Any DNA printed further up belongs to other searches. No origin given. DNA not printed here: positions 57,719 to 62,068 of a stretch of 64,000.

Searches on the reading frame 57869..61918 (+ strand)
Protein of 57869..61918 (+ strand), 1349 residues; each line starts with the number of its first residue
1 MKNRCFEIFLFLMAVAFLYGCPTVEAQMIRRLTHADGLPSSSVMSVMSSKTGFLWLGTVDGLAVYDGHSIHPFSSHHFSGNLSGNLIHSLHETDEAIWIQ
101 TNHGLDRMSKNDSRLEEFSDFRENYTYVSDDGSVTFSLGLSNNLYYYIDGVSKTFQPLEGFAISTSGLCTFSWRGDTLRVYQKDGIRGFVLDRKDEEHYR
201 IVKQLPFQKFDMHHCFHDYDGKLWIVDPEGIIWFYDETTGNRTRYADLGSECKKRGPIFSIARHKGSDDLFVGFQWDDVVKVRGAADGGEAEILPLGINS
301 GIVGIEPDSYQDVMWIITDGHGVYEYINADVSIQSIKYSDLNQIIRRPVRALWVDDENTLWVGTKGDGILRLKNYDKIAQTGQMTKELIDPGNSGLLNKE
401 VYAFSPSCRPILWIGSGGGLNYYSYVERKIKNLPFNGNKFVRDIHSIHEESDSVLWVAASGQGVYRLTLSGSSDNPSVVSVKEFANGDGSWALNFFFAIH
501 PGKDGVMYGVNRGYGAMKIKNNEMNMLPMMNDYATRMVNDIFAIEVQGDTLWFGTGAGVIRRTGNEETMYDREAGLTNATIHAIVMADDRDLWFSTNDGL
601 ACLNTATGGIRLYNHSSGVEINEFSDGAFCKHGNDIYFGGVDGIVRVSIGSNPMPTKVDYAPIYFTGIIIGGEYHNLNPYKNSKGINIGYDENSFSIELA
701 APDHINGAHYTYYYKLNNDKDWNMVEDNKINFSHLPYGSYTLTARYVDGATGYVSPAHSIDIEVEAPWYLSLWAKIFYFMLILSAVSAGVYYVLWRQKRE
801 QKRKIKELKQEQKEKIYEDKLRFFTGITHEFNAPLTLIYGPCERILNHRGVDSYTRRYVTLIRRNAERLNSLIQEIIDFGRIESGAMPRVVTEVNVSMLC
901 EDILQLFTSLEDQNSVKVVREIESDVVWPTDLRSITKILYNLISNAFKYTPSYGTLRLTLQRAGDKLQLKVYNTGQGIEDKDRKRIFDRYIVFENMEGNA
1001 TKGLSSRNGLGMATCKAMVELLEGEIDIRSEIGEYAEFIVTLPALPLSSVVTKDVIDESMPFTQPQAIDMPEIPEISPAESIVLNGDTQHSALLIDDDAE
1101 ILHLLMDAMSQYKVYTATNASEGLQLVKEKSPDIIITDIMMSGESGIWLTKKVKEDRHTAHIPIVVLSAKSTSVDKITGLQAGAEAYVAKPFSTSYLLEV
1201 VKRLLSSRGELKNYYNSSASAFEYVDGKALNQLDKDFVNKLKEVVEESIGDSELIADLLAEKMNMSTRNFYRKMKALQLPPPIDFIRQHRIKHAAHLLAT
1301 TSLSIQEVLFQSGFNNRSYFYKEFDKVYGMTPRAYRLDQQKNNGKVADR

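Call 5: search_protein_families(library=pfam, proteins=[window:57869-61918:+])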
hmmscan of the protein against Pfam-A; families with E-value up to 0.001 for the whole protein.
window:57869-61918:+ (1349 aa): 7 families
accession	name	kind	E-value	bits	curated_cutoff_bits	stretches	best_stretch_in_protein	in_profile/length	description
PF00072.30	Response_reg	-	9.6e-22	77.7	30.2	1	1093-1201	2-110/111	Response regulator receiver domain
PF12833.13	HTH_18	-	3.8e-21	75.6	33.6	1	1259-1336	1-78/80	Helix-turn-helix domain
PF02518.31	HATPase_c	-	3.4e-19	69.7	26.4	1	931-1044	2-109/111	Histidine kinase-, DNA gyrase B-, and HSP90-like ATPase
PF00512.31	HisKA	-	1e-11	45.1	26.9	1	820-885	2-66/66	His Kinase A (phospho-acceptor) domain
PF00165.29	HTH_AraC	-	1.7e-11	44.4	26.6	1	1299-1336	2-41/42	Bacterial regulatory helix-turn-helix proteins, AraC family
PF07494.17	Reg_prop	-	1.9e-09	37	20.4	0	37-59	1-23/24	Two component regulator propeller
PF07495.19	Y_Y_Y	-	7.6e-07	29.4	26.6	1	706-764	4-64/65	Y_Y_Y domain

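Call 6: find_encoding_contigs(protein=window:57869-61918:+, flank=10000, max_places=10)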
Protein window:57869-61918:+ (1349 aa): 1 contig read that carries it; 1 place shown.
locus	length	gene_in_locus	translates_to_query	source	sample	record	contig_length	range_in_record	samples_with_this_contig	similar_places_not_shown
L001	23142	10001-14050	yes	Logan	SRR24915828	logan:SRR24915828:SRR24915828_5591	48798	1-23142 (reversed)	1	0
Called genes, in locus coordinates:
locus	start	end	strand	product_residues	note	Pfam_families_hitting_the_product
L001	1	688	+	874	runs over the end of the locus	PF02927:CelD_N, PF00759:Glyco_hydro_9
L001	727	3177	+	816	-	PF15979:Glyco_hydro_115, PF17829:GH115_C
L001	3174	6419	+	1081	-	PF22244:GCE_fung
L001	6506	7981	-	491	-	PF12708:Pect-lyase_RHGA_epim (faint), PF00295:Glyco_hydro_28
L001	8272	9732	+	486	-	PF06824:Glyco_hydro_125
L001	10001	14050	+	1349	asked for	PF07494:Reg_prop (faint), PF07495:Y_Y_Y (weak), PF00512:HisKA, PF02518:HATPase_c, PF00072:Response_reg, PF12833:HTH_18, PF00165:HTH_AraC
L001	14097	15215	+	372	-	PF00480:ROK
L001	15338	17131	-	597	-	PF02837:Glyco_hydro_2_N, PF22666:Glyco_hydro_2_N2, PF00703:Glyco_hydro_2 (weak), PF02836:Glyco_hydro_2_C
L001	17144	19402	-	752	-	PF00933:Glyco_hydro_3, PF01915:Glyco_hydro_3_C, PF14310:Fn3-like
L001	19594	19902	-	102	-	-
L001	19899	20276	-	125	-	-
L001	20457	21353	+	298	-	PF20434:BD-FAE, PF07859:Abhydrolase_3, PF00326:Peptidase_S9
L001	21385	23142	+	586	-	?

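Call 16: find_homologous_proteins(query=window:57869-61918:+, max_evalue=1e-50)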
Query window:57869-61918:+ (1349 aa): 661 proteins with E <= 1e-50 among 8000 candidates; the best 120 are listed.
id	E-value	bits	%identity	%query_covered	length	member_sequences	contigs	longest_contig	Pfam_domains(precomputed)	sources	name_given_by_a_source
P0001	0.0e+0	3115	99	100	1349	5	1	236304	PF12833.14,PF07495.20,PF07494.18,PF02518.32,PF00512.32,PF00165.30,PF00072.31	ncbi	-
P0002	0.0e+0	2353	74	98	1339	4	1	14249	PF12833.14,PF07494.18,PF02518.32,PF00512.32,PF00165.30,PF00072.31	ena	-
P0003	0.0e+0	2302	72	99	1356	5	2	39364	PF12833.14,PF07495.20,PF07494.18,PF02518.32,PF00512.32,PF00165.30,PF00072.31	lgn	-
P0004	0.0e+0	2275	72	99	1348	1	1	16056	PF12833.14,PF07495.20,PF07494.18,PF02518.32,PF00512.32,PF00165.30,PF00072.31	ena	-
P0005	0.0e+0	2246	71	99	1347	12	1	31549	PF12833.14,PF07495.20,PF07494.18,PF02518.32,PF00512.32,PF00165.30,PF00072.31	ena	-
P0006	0.0e+0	2239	71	100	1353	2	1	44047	PF12833.14,PF07495.20,PF07494.18,PF02518.32,PF00512.32,PF00165.30,PF00072.31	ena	-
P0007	0.0e+0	2157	69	98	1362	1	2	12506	PF12833.14,PF07495.20,PF07494.18,PF02518.32,PF00512.32,PF00165.30,PF00072.31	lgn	-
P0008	0.0e+0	2111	66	99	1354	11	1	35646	PF12833.14,PF07495.20,PF07494.18,PF02518.32,PF00512.32,PF00165.30,PF00072.31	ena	-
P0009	0.0e+0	2097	67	99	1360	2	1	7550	PF12833.14,PF07495.20,PF07494.18,PF02518.32,PF00512.32,PF00165.30,PF00072.31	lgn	-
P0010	0.0e+0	1374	47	97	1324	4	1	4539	PF12833.14,PF07494.18,PF02518.32,PF00512.32,PF00165.30,PF00072.31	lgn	-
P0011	0.0e+0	1320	46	97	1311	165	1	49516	PF12833.14,PF07494.18,PF02518.32,PF00512.32,PF00165.30,PF00072.31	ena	-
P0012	0.0e+0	1092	39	99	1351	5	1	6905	PF12833.14,PF07495.20,PF07494.18,PF02518.32,PF00512.32,PF00165.30,PF00072.31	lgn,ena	-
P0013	0.0e+0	1068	39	99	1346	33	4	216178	PF12833.14,PF07494.18,PF02518.32,PF00512.32,PF00165.30,PF00072.31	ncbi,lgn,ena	-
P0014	0.0e+0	1063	40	99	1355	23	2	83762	PF12833.14,PF07494.18,PF02518.32,PF00512.32,PF00165.30,PF00072.31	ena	-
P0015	0.0e+0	1061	39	99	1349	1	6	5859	PF12833.14,PF07495.20,PF07494.18,PF02518.32,PF00512.32,PF00165.30,PF00072.31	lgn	-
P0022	0.0e+0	1034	38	98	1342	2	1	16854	PF12833.14,PF07494.18,PF02518.32,PF00512.32,PF00165.30,PF00072.31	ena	-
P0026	2.5e-278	945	36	97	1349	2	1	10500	PF12833.14,PF07495.20,PF07494.18,PF02518.32,PF00512.32,PF00165.30,PF00072.31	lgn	-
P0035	3.1e-269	915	35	98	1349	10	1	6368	PF12833.14,PF07495.20,PF07494.18,PF02518.32,PF00512.32,PF00165.30,PF00072.31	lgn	-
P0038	1.4e-268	912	36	97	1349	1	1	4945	PF12833.14,PF07495.20,PF07494.18,PF02518.32,PF00512.32,PF00165.30,PF00072.31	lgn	-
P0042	1.9e-267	909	36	97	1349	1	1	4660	PF12833.14,PF07495.20,PF07494.18,PF02518.32,PF00512.32,PF00165.30,PF00072.31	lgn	-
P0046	7.4e-266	903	35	98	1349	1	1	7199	PF12833.14,PF07495.20,PF07494.18,PF02518.32,PF00512.32,PF00165.30,PF00072.31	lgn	-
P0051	4.6e-265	901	34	98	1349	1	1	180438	PF12833.14,PF07495.20,PF07494.18,PF02518.32,PF00512.32,PF00165.30,PF00072.31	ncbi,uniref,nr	ncbi:helix-turn-helix domain-containing protein [Dysgonomonas sp. Marseille-P4677]|uniref:hybrid sen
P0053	8.2e-265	900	37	98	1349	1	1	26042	PF12833.14,PF07495.20,PF07494.18,PF02518.32,PF00512.32,PF00165.30,PF00072.31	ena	-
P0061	1.1e-262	893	36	97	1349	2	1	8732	PF12833.14,PF07495.20,PF07494.18,PF02518.32,PF00512.32,PF00165.30,PF00072.31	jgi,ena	-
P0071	8.2e-262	890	35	99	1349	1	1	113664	PF12833.14,PF07495.20,PF07494.18,PF02518.32,PF00512.32,PF00165.30,PF00072.31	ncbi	-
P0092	3.8e-259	881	36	98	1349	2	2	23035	PF12833.14,PF07495.20,PF07494.18,PF02518.32,PF00512.32,PF00165.30,PF00072.31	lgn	-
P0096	4.0e-258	878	36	98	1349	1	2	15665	PF12833.14,PF07495.20,PF07494.18,PF02518.32,PF00512.32,PF00165.30,PF00072.31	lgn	-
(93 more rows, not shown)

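Call 17: find_encoding_contigs(protein=P0001, flank=10000, max_places=2)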
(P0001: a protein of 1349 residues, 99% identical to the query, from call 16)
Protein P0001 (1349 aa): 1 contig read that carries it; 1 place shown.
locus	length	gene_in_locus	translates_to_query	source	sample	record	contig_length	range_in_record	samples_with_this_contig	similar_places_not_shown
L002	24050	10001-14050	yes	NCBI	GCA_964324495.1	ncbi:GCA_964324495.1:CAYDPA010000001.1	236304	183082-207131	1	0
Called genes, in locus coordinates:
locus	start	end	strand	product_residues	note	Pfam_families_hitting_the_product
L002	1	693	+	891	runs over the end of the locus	PF02927:CelD_N, PF00759:Glyco_hydro_9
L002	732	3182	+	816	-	PF15979:Glyco_hydro_115, PF17829:GH115_C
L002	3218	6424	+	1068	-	PF22244:GCE_fung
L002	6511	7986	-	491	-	PF12708:Pect-lyase_RHGA_epim (weak), PF00295:Glyco_hydro_28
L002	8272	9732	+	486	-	PF06824:Glyco_hydro_125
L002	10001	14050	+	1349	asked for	PF07494:Reg_prop (faint), PF07495:Y_Y_Y (weak), PF00512:HisKA, PF02518:HATPase_c, PF00072:Response_reg, PF12833:HTH_18, PF00165:HTH_AraC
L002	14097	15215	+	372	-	PF00480:ROK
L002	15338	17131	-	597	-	PF02837:Glyco_hydro_2_N, PF22666:Glyco_hydro_2_N2, PF00703:Glyco_hydro_2 (weak), PF02836:Glyco_hydro_2_C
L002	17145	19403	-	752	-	PF00933:Glyco_hydro_3, PF01915:Glyco_hydro_3_C, PF14310:Fn3-like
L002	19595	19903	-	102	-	-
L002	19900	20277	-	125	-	-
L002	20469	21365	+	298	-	PF20434:BD-FAE, PF07859:Abhydrolase_3, PF00326:Peptidase_S9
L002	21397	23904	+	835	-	PF04616:Glyco_hydro_43, PF03422:CBM_6 (weak), PF01270:Glyco_hydro_8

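Call 18: find_encoding_contigs(protein=P0003, flank=10000, max_places=2)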
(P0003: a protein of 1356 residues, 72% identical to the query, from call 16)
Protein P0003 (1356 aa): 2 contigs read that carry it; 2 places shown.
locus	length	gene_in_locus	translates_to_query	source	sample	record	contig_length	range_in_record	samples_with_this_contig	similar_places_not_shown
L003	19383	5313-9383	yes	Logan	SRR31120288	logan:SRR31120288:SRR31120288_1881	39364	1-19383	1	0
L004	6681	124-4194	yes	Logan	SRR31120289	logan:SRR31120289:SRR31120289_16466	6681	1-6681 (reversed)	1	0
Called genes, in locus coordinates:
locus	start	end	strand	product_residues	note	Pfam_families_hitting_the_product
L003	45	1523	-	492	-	PF00295:Glyco_hydro_28, PF13229:Beta_helix (weak)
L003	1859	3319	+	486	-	PF06824:Glyco_hydro_125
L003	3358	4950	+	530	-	PF22847:Glyco_hydro_43_rel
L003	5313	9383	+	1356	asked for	PF07494:Reg_prop (faint), PF07495:Y_Y_Y (weak), PF00512:HisKA, PF02518:HATPase_c, PF00072:Response_reg, PF12833:HTH_18, PF00165:HTH_AraC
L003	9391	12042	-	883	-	PF22666:Glyco_hydro_2_N2, PF00703:Glyco_hydro_2, PF02836:Glyco_hydro_2_C, PF17786:Mannosidase_ig (weak), PF17753:Ig_mannosidase (weak), PF18368:Ig_GlcNase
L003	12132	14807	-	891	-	PF02927:CelD_N (weak), PF00759:Glyco_hydro_9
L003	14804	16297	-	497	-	PF04015:DUF362 (weak)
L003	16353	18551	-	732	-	-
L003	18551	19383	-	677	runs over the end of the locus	PF15979:Glyco_hydro_115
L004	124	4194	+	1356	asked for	PF07494:Reg_prop (faint), PF07495:Y_Y_Y (weak), PF00512:HisKA, PF02518:HATPase_c, PF00072:Response_reg, PF12833:HTH_18, PF00165:HTH_AraC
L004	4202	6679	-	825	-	?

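Call 19: find_encoding_contigs(protein=P0006, flank=10000, max_places=2)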
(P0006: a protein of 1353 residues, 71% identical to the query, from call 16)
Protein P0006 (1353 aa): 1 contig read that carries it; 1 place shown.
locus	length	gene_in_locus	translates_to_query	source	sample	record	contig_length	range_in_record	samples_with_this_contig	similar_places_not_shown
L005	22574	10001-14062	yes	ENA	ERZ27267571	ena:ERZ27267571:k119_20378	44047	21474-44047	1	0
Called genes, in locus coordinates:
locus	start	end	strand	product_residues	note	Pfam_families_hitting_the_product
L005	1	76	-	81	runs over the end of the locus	-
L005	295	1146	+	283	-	PF04616:Glyco_hydro_43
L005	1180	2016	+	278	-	PF00657:Lipase_GDSL, PF13472:Lipase_GDSL_2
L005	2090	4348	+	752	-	PF00933:Glyco_hydro_3, PF01915:Glyco_hydro_3_C, PF14310:Fn3-like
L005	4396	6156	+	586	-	PF02837:Glyco_hydro_2_N, PF22666:Glyco_hydro_2_N2, PF00703:Glyco_hydro_2 (weak), PF02836:Glyco_hydro_2_C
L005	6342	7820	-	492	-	PF00295:Glyco_hydro_28, PF13229:Beta_helix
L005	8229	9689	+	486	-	PF06824:Glyco_hydro_125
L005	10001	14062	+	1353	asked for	PF07494:Reg_prop (faint), PF07495:Y_Y_Y, PF00512:HisKA, PF02518:HATPase_c, PF00072:Response_reg, PF12833:HTH_18, PF00165:HTH_AraC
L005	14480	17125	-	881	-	PF22666:Glyco_hydro_2_N2, PF02837:Glyco_hydro_2_N (weak), PF00703:Glyco_hydro_2, PF02836:Glyco_hydro_2_C, PF17786:Mannosidase_ig, PF17753:Ig_mannosidase (weak), PF18368:Ig_GlcNase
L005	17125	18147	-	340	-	PF00248:Aldo_ket_red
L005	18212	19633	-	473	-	PF03629:SASA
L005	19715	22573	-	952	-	?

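Call 20: find_encoding_contigs(protein=P0008, flank=10000, max_places=2)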
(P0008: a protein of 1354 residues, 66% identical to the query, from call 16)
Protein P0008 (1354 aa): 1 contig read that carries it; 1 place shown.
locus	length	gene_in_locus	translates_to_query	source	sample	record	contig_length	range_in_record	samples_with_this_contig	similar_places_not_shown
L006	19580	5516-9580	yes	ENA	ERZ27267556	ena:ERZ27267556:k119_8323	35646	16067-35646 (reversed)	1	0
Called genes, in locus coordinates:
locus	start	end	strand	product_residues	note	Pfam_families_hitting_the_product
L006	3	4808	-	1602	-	?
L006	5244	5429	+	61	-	-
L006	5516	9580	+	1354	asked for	PF07494:Reg_prop (faint), PF07495:Y_Y_Y (faint), PF00512:HisKA, PF02518:HATPase_c, PF00072:Response_reg, PF12833:HTH_18, PF00165:HTH_AraC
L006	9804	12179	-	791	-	PF04015:DUF362 (weak)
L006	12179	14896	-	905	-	PF02837:Glyco_hydro_2_N, PF22666:Glyco_hydro_2_N2, PF00703:Glyco_hydro_2, PF02836:Glyco_hydro_2_C, PF16353:LacZ_4 (weak)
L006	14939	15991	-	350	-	PF13360:PQQ_2 (faint)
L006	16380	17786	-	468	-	-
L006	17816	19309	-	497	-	-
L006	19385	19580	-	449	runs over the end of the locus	-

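Call 23: find_encoding_contigs(protein=P0002, flank=10000, max_places=1)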
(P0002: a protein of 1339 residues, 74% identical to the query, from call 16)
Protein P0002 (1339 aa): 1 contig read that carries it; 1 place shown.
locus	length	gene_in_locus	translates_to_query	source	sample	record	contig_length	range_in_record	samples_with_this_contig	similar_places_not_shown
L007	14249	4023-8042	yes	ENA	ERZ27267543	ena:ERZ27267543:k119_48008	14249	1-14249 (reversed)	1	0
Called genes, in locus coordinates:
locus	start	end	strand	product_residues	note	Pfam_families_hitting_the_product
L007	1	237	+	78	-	?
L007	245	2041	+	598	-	PF02837:Glyco_hydro_2_N, PF22666:Glyco_hydro_2_N2, PF00703:Glyco_hydro_2, PF02836:Glyco_hydro_2_C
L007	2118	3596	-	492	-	PF12708:Pect-lyase_RHGA_epim (weak), PF00295:Glyco_hydro_28, PF13229:Beta_helix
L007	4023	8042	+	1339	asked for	PF07494:Reg_prop (faint), PF00512:HisKA, PF02518:HATPase_c, PF00072:Response_reg, PF12833:HTH_18, PF00165:HTH_AraC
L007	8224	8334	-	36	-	-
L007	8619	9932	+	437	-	-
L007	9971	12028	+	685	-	PF07944:Beta-AFase-like_GH127_cat, PF20736:Glyco_hydro127M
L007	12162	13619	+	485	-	PF00657:Lipase_GDSL, PF13472:Lipase_GDSL_2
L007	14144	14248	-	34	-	?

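Call 24: find_encoding_contigs(protein=P0004, flank=10000, max_places=1)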
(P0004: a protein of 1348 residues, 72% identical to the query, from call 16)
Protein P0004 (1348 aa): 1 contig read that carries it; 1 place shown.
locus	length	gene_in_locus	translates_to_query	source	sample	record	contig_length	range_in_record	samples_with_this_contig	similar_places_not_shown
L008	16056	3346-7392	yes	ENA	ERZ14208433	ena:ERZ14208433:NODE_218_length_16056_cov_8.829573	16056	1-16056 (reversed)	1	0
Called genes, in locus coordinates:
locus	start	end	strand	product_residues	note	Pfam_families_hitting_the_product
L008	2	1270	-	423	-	?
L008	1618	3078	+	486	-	PF06824:Glyco_hydro_125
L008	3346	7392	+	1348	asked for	PF07494:Reg_prop (faint), PF07495:Y_Y_Y (weak), PF00512:HisKA, PF02518:HATPase_c, PF00072:Response_reg, PF12833:HTH_18, PF00165:HTH_AraC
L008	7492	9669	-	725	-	PF17678:Glyco_hydro_92N, PF07971:Glyco_hydro_92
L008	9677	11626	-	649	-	PF14508:GH97_N, PF10566:Glyco_hydro_97, PF14509:GH97_C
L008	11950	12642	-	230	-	PF00657:Lipase_GDSL, PF13472:Lipase_GDSL_2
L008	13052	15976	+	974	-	PF18370:RGI_lyase, PF13517:FG-GAP_3 (faint), PF21348:RGL11_C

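Call 25: find_encoding_contigs(protein=P0005, flank=10000, max_places=1)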
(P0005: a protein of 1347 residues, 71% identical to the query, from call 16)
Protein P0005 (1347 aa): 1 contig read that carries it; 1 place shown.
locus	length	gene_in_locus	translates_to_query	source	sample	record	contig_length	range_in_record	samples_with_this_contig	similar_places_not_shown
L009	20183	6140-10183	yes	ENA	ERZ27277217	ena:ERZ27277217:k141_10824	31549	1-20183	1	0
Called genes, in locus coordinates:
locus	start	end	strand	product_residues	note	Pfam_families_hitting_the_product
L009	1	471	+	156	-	?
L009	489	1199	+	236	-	PF02837:Glyco_hydro_2_N, PF22666:Glyco_hydro_2_N2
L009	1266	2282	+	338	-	PF02836:Glyco_hydro_2_C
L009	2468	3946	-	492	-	PF00295:Glyco_hydro_28, PF13229:Beta_helix (weak)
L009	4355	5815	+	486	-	PF06824:Glyco_hydro_125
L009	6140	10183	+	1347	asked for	PF07494:Reg_prop (faint), PF07495:Y_Y_Y (weak), PF00512:HisKA, PF02518:HATPase_c, PF00072:Response_reg, PF12833:HTH_18, PF00165:HTH_AraC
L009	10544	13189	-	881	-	PF22666:Glyco_hydro_2_N2, PF02837:Glyco_hydro_2_N (weak), PF00703:Glyco_hydro_2, PF02836:Glyco_hydro_2_C, PF17786:Mannosidase_ig, PF17753:Ig_mannosidase (weak), PF18368:Ig_GlcNase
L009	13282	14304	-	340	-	PF00248:Aldo_ket_red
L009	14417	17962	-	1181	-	PF00652:Ricin_B_lectin (weak), PF14200:RicinB_lectin_2 (weak), PF02837:Glyco_hydro_2_N, PF22666:Glyco_hydro_2_N2, PF00703:Glyco_hydro_2, PF02836:Glyco_hydro_2_C, PF16353:LacZ_4, PF02929:Bgal_small_N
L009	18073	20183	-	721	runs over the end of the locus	PF17678:Glyco_hydro_92N, PF07971:Glyco_hydro_92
